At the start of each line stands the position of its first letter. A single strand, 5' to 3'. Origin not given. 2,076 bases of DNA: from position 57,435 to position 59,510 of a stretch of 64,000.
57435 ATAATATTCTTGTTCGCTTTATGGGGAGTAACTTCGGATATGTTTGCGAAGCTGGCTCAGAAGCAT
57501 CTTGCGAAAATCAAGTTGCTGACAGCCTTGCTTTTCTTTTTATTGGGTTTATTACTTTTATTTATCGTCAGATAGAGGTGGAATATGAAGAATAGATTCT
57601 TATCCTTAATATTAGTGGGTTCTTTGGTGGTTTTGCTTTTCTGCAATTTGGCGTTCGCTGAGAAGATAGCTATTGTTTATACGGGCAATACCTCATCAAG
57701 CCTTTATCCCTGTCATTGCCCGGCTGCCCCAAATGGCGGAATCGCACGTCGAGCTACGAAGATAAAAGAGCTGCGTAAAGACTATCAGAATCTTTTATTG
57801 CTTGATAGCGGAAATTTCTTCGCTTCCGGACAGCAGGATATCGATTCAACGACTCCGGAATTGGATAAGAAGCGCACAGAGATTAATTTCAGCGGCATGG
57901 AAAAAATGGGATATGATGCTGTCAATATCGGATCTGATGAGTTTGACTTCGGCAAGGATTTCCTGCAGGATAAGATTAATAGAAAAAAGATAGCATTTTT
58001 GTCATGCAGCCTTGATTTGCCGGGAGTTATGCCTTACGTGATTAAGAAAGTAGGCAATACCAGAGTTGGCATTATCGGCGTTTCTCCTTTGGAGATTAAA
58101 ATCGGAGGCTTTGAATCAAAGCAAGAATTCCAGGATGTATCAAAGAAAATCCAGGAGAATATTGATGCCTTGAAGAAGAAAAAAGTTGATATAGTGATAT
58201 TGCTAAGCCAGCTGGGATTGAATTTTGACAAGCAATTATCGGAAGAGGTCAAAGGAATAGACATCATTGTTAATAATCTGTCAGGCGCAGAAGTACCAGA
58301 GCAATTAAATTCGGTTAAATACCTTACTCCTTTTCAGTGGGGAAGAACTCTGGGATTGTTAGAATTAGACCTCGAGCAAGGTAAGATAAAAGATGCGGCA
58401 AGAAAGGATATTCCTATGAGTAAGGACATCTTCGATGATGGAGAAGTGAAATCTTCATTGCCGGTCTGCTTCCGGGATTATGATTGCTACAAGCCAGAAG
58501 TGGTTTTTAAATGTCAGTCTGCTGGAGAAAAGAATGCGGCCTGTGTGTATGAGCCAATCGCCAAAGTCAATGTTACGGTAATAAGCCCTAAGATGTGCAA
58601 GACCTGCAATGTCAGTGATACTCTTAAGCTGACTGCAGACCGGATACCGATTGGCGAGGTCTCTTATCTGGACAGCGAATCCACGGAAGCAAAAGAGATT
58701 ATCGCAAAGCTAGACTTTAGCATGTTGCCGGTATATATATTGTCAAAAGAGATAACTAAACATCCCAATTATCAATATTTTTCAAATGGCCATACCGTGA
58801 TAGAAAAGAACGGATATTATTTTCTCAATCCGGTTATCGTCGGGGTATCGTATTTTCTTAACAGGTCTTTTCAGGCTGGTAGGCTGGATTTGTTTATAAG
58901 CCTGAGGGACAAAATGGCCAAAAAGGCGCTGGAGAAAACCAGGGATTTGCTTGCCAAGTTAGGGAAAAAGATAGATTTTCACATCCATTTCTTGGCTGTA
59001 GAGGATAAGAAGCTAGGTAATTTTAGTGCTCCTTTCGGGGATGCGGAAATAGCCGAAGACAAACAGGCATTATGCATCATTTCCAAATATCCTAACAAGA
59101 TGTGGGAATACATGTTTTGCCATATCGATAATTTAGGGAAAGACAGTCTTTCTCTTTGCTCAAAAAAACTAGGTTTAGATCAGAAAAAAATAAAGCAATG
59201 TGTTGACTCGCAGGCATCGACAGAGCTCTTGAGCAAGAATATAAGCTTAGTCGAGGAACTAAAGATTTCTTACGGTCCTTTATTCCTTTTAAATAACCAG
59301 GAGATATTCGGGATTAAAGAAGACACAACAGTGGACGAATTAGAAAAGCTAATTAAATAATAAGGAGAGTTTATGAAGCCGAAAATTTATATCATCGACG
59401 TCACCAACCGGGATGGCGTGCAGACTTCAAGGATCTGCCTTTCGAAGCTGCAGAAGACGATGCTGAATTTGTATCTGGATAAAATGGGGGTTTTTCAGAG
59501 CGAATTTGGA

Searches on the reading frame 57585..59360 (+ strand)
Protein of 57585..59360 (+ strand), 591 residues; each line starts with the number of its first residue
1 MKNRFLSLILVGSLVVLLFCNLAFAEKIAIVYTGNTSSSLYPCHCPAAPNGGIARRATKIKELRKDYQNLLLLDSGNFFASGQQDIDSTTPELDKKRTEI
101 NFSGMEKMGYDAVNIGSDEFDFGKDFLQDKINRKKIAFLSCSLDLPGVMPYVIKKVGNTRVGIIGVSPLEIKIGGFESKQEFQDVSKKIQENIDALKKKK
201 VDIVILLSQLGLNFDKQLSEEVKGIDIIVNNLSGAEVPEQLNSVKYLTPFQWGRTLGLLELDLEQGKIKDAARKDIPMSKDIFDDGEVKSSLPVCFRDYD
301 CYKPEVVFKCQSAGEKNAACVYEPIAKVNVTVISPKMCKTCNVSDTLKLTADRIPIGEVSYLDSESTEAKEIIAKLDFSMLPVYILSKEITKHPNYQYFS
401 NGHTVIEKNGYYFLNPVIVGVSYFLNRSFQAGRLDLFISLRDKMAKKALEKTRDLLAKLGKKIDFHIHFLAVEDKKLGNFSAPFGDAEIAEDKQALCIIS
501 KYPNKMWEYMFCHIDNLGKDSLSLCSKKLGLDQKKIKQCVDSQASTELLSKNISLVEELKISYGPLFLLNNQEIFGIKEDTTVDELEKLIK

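Call 29: find_encoding_contigs(protein=window:57585-59360:+, flank=10000, max_places=1)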
Protein window:57585-59360:+ (591 aa): 4 contigs read that carry it; 1 place shown.
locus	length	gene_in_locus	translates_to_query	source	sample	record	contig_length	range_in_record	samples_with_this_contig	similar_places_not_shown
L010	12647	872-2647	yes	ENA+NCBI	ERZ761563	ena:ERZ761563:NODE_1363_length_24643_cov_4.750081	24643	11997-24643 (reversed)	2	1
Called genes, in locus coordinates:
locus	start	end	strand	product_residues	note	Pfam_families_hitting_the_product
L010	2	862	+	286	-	?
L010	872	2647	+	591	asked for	-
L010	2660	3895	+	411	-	PF00682:HMGL-like, PF22617:HCS_D2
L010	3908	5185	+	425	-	PF00709:Adenylsucc_synt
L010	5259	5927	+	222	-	PF00691:OmpA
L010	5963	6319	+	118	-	-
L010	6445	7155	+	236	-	PF01255:Prenyltransf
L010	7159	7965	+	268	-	PF01148:CTP_transf_1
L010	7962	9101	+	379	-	PF02670:DXP_reductoisom, PF08436:DXP_redisom_C, PF13288:DXPR_C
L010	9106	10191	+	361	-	PF02163:Peptidase_M50, PF00595:PDZ (weak), PF13180:PDZ_2 (weak)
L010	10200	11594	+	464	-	PF00672:HAMP (weak), PF01590:GAF, PF13185:GAF_2, PF13492:GAF_3, PF13487:HD_5, PF01966:HD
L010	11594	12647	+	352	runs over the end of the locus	PF04551:GcpE, PF26540:GcpE_C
